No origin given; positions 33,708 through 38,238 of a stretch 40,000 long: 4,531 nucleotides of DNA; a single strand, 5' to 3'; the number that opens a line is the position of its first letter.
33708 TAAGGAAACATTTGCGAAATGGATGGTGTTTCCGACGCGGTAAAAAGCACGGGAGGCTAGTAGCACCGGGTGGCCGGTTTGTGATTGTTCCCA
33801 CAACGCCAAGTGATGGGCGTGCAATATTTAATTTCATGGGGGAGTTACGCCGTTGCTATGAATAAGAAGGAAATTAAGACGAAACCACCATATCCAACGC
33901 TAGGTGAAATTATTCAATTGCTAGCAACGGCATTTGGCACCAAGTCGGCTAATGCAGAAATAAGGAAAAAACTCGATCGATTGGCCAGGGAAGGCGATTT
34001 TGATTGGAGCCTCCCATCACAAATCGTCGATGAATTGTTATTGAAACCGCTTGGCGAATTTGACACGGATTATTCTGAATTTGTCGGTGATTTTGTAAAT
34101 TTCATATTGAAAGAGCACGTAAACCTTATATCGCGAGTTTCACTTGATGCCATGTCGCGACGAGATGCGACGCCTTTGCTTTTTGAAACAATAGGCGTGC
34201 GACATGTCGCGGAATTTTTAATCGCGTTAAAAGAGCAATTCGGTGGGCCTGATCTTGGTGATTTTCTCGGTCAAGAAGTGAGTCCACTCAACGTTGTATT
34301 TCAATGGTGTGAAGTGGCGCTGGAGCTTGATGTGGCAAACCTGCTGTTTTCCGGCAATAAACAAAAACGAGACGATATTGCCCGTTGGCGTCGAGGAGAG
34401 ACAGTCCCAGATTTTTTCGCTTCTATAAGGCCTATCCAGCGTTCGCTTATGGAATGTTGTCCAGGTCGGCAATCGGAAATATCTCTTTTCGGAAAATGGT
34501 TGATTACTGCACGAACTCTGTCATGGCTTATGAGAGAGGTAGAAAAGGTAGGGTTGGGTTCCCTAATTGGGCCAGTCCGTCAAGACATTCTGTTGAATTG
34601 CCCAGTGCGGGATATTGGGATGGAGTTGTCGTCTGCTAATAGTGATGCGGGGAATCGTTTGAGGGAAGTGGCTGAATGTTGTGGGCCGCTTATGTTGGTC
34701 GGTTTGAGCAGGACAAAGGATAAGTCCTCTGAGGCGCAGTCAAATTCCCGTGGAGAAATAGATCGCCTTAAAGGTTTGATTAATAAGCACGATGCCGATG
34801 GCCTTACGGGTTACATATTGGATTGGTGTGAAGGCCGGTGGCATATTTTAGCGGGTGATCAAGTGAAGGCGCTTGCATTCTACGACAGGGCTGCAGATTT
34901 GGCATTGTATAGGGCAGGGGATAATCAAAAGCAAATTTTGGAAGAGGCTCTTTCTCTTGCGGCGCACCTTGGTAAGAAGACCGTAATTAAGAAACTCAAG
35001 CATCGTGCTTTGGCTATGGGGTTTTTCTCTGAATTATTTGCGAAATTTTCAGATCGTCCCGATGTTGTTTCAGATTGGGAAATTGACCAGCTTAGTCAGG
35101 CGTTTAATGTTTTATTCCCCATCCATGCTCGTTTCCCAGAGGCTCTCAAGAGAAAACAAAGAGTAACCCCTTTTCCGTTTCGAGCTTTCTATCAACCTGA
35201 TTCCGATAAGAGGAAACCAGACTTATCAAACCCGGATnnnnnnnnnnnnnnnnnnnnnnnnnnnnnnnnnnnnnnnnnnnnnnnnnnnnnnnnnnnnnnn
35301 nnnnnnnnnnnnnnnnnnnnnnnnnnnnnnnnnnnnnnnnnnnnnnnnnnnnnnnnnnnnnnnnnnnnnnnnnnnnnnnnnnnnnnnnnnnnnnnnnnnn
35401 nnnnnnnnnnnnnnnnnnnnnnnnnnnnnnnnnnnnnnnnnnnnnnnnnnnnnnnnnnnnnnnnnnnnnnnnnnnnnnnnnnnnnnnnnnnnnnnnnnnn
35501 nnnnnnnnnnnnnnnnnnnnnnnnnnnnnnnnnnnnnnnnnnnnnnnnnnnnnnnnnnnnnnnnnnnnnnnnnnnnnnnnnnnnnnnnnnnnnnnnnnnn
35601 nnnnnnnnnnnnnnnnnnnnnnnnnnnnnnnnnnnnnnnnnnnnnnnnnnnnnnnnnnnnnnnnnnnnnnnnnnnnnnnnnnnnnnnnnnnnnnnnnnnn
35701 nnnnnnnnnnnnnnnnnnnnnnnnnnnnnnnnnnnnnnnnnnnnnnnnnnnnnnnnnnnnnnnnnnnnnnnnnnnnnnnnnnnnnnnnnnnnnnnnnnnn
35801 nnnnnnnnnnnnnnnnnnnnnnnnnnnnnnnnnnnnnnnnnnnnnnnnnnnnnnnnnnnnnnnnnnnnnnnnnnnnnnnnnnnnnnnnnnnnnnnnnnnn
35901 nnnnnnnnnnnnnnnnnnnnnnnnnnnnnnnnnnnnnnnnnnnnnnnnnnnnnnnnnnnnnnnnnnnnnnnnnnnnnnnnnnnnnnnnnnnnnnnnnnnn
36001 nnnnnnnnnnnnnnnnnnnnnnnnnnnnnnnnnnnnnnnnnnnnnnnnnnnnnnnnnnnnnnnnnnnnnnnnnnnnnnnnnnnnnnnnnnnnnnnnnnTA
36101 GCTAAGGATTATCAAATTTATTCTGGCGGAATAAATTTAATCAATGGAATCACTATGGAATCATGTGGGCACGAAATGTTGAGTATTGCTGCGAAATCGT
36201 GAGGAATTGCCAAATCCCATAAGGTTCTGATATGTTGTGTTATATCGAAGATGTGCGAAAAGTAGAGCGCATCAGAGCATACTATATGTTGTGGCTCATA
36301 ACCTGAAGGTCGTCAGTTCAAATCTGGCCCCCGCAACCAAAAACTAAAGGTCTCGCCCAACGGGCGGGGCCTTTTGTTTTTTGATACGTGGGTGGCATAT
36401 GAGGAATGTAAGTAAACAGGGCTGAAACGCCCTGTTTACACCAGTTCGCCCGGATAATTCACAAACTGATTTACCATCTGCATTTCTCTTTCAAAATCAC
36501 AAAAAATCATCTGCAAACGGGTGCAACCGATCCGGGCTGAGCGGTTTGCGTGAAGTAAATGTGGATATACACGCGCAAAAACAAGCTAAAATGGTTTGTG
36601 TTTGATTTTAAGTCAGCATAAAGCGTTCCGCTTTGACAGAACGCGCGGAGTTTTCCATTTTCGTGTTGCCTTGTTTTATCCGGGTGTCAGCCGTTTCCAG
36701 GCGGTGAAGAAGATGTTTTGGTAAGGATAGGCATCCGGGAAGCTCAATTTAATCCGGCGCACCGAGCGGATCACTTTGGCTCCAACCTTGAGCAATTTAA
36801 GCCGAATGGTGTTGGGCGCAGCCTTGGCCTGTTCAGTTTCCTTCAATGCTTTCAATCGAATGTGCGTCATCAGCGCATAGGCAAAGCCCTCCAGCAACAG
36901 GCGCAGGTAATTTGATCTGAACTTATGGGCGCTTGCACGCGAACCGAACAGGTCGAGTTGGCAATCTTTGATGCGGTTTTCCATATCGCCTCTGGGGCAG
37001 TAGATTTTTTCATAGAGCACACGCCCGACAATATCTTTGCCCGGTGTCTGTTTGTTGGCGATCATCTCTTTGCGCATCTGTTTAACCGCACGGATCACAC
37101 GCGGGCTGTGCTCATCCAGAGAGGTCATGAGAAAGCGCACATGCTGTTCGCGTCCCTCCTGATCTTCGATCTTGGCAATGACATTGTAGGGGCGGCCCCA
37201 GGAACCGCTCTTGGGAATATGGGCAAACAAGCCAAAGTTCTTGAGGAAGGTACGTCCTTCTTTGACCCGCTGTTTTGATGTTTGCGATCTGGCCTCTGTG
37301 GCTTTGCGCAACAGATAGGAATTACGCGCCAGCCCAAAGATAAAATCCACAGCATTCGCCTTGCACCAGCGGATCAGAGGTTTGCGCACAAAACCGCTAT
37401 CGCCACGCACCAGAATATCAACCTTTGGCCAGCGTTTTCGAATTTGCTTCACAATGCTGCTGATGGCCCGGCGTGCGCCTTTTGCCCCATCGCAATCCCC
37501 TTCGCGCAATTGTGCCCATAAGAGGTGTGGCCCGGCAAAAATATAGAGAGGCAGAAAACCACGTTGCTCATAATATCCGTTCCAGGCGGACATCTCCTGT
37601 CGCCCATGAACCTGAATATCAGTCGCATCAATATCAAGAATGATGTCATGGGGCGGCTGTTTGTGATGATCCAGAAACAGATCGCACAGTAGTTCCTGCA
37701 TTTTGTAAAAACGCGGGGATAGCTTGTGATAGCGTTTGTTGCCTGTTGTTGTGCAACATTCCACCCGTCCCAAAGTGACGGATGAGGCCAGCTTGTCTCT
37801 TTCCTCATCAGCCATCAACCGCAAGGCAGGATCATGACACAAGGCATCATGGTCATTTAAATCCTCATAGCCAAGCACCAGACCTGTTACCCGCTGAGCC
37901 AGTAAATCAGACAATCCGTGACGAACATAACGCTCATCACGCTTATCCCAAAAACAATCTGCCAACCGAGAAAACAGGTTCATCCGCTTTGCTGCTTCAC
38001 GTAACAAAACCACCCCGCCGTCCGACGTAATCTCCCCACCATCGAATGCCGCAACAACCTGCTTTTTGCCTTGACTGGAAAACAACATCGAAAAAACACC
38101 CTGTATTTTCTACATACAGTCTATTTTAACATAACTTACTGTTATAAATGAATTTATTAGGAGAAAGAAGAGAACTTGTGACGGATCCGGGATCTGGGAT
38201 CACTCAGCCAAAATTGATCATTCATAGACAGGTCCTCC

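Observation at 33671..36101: Overlapping HicA-like / giant TPR-ankyrin gene pair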

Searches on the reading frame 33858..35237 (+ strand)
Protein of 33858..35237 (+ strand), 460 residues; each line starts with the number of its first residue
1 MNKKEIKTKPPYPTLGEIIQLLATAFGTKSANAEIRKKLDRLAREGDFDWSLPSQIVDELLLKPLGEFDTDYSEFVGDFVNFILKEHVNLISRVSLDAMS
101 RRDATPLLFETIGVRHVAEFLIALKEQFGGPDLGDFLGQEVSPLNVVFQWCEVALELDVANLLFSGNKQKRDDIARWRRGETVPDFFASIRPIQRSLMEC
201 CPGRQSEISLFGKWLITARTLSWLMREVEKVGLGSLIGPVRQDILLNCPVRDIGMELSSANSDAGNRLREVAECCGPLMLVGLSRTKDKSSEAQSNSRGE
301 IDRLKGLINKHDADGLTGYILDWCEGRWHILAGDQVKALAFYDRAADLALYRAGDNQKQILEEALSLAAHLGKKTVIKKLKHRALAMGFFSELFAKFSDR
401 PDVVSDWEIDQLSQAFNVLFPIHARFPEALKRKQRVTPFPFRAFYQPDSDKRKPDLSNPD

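Call 23: find_related_loci(query=A1, collection=genome_contigs, flank=6000)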
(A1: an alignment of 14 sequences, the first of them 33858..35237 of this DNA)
Query A1 (460 aa) in genome_contigs; peptide patterns used: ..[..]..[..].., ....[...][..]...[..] (x = any residue, [..] = any of these).
79 stretches matched a pattern; 37 encode a relative of the query (tblastn E <= 1e-3); 37 distinct loci.
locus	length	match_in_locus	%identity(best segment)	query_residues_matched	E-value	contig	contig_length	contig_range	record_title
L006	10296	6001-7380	60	1-460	0e+0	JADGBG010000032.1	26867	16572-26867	MAG: Alphaproteobacteria bacterium isolate nSSYDbin4 nSSYD_bin4_NODE_307_length_26867_cov_9.679323, whole genome shotgun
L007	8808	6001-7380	57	1-460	6e-176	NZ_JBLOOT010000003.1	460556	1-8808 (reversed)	Novispirillum sp. DQ9 Contig3, whole genome shotgun sequence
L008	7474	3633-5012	56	1-460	6e-175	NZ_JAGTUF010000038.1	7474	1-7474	Magnetospirillum sulfuroxidans strain J10 NODE_38_length_7474_cov_146.446262, whole genome shotgun sequence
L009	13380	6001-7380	56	1-460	5e-172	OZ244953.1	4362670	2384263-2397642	MAG: Rhodospirillales bacterium isolate 29706eec-3215-49e9-b6be-e243b0adebf5 genome assembly, chromosome: 1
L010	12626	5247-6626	56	1-460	2e-167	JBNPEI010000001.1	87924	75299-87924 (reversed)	MAG: Rhodospirillales bacterium isolate fr_S2C249 S2CNODE_118_length_87924_cov_15_651025, whole genome shotgun sequence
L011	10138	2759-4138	51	1-460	9e-157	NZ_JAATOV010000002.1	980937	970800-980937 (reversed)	Thalassospira lucentensis strain HF2 NODE_2_length_980937_cov_6.738797, whole genome shotgun sequence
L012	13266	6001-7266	39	1-426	9e-84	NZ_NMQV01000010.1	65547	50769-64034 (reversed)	Pseudomonas fluvialis strain ASS-1 contig10, whole genome shotgun sequence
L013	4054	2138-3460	38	10-460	2e-81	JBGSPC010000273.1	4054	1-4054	MAG: Terrimicrobiaceae bacterium isolate JTS-AC295 k141_4560565, whole genome shotgun sequence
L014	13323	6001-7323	34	10-460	1e-79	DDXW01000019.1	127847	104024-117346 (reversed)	MAG TPA_asm: Rhodocyclaceae bacterium UBA2250 UBA2250_contig_1175, whole genome shotgun sequence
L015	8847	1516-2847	34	7-460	9e-78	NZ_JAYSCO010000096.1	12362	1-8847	MAG: Pseudoduganella sp. isolate ZZ2_ZZA245_bin.3 NODE_4185_length_12362_cov_13.799301, whole genome shotgun sequence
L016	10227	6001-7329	36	7-459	9e-76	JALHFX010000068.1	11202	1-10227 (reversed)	MAG: Propionibacterium sp. isolate 3-JJ_aug_S1_071 scaffold_2176, whole genome shotgun sequence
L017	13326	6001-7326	36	9-460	1e-75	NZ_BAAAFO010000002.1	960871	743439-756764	Rhodanobacter caeni strain JCM 16242 sequence02, whole genome shotgun sequence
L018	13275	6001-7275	37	1-429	2e-74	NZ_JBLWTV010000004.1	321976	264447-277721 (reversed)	MAG: Pseudomonas sp. isolate EA08-02 A08.013.metabat.2RE.5K@4, whole genome shotgun sequence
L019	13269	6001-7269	36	4-427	1e-73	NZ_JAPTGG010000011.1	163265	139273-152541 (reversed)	Dasania phycosphaerae strain GY-19 NODE_11_length_163265_cov_134.774062, whole genome shotgun sequence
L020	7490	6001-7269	36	4-427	1e-73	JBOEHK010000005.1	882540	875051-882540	MAG: Cellvibrionaceae bacterium isolate PBSgam9 PBS13d_contig_34, whole genome shotgun sequence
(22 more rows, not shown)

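Call 73: search_solved_structures(query=A1, max_evalue=10, show_alignments=0)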
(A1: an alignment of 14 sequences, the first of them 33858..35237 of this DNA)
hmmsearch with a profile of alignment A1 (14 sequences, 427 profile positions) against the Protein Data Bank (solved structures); distinct sequences matched with E-value up to 10: 2.
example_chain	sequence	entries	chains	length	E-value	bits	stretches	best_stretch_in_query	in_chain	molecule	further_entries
5hrs_A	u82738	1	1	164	0.97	11.2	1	309-355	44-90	Integrase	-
5oi3_A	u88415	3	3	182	1.4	10.6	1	309-355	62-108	Integrase | Pol protein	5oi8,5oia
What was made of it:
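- Tried and rejected: The profile search found nothing (call 73).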

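Call 84: search_protein_representatives(alignment_id=A5)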
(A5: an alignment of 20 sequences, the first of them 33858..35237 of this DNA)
Query: 20 sequences, 429 profile positions. Proteins with E-value up to 0.001 (for the whole library): 397; up to 1e-10: 303; up to 1e-30: 163. The best 150 are listed.
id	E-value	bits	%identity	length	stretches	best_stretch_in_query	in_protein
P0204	3.6e-200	681.6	-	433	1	1-425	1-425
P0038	1.0e-168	577.9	-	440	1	1-425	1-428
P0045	1.1e-163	561.3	-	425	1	3-422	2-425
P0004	8.5e-144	495.8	-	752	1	1-427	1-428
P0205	2.7e-136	471.1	-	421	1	7-423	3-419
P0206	4.3e-136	470.5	-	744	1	5-426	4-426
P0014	1.3e-125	436.0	-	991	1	1-426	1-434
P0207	1.9e-123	428.8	-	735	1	4-427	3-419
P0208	2.7e-119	415.1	-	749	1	5-426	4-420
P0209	2.2e-117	408.8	-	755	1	4-427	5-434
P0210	6.0e-115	400.8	-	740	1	4-426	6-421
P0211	3.7e-114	398.2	-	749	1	3-426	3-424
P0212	1.6e-113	396.1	-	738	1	6-427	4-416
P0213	5.2e-113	394.4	-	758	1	4-426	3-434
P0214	2.3e-111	389.0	-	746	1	5-427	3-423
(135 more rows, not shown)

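Call 94: search_protein_families(library=padloc, alignment_id=A7, max_evalue=1e-15)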
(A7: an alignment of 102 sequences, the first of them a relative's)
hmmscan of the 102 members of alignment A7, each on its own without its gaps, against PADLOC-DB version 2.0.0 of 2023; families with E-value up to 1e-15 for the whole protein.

A. member 1, L006:859-5322:- (1488 aa): 0 families

B. families by the number of members that match (of 102 scanned): 60 families (the first 25 are shown)
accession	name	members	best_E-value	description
PDLC03647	REase_III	2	0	Type III restriction enzyme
PDLC03598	REase_MTase_IIG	1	7.4e-265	Type IIG restriction enzyme-methyltransferase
PDLC00112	GajB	1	7.6e-256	UrvD helicase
PDLC00037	DruE3|DruE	1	4.7e-167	SNF2 family N-terminal domain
PDLC00035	DruE3|DruE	1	4e-149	SNF2 family N-terminal domain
PDLC03632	MTase_III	1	6.7e-134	Type III methyltransferase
PDLC00136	GajB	1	5.7e-118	UrvD helicase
PDLC03963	SoFic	1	1.7e-111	-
PDLC00149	GajB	1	1.9e-100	UrvD helicase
PDLC00036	DruE3|DruE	1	6e-90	SNF2 family N-terminal domain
PDLC00228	KwaB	1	1.3e-68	DUF4868 domain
PDLC03649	REase_III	1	1.3e-65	Type III restriction enzyme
PDLC00129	GajB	1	1.2e-58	UrvD helicase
PDLC00138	GajB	1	1.4e-58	UrvD helicase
PDLC03627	REase_MTase_IIG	1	1.4e-57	Type IIG restriction enzyme-methyltransferase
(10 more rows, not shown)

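Call 99: search_dna_similar(query=window:33858-35237:+, collection=plasmids, mode=protein, max_rows=15)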
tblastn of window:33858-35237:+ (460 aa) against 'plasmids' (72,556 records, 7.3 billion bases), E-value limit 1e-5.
Records with a match: 1; places in all: 1; records where one place covers at least 80% of the query: 1.
Best place of each record, by identity: <60% 1.
By first word of the organism name: Salinimonas 1.
By predicted mobility (MOB-suite, as given by PLSDB): non-mobilizable 1.
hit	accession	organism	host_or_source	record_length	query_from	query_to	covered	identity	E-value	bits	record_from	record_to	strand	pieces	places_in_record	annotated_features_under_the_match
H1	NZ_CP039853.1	Salinimonas iocasae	cell culture,deep sea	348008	61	429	80%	23.4%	1e-7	62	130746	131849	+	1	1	hypothetical protein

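Call 100: search_dna_similar(query=window:33858-35237:+, collection=phages, mode=protein, max_rows=10)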
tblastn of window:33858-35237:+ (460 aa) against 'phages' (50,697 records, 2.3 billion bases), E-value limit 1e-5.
No match.

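Call 101: find_related_loci(query=A1, collection=viral_contigs, flank=8000)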
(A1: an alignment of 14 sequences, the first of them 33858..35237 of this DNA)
Query A1 (460 aa) in viral_contigs; peptide patterns used: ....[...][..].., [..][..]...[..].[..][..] (x = any residue, [..] = any of these).
8 stretches matched a pattern, but none encodes a relative of the query by tblastn (E <= 1e-3).
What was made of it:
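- On Secreted ankyrin effectors of symbionts, pathogens or phages: There are 0 hits in phage records and in IMG/VR (calls 100, 101).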

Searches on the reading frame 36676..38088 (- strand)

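Call 27: search_protein_families(library=pfam, proteins=[window:36676-38088:-], max_evalue=0.001)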
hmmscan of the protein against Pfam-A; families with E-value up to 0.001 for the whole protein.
window:36676-38088:- (470 aa): 2 families
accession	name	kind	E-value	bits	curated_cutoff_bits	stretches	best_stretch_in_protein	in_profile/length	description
PF13701.12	DDE_Tnp_1_4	-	1.1e-132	442.8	34.7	1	4-468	2-431/435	Transposase DDE domain group 1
PF01609.27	DDE_Tnp_1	-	8.4e-13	49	23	1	148-405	4-199/200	Transposase DDE domain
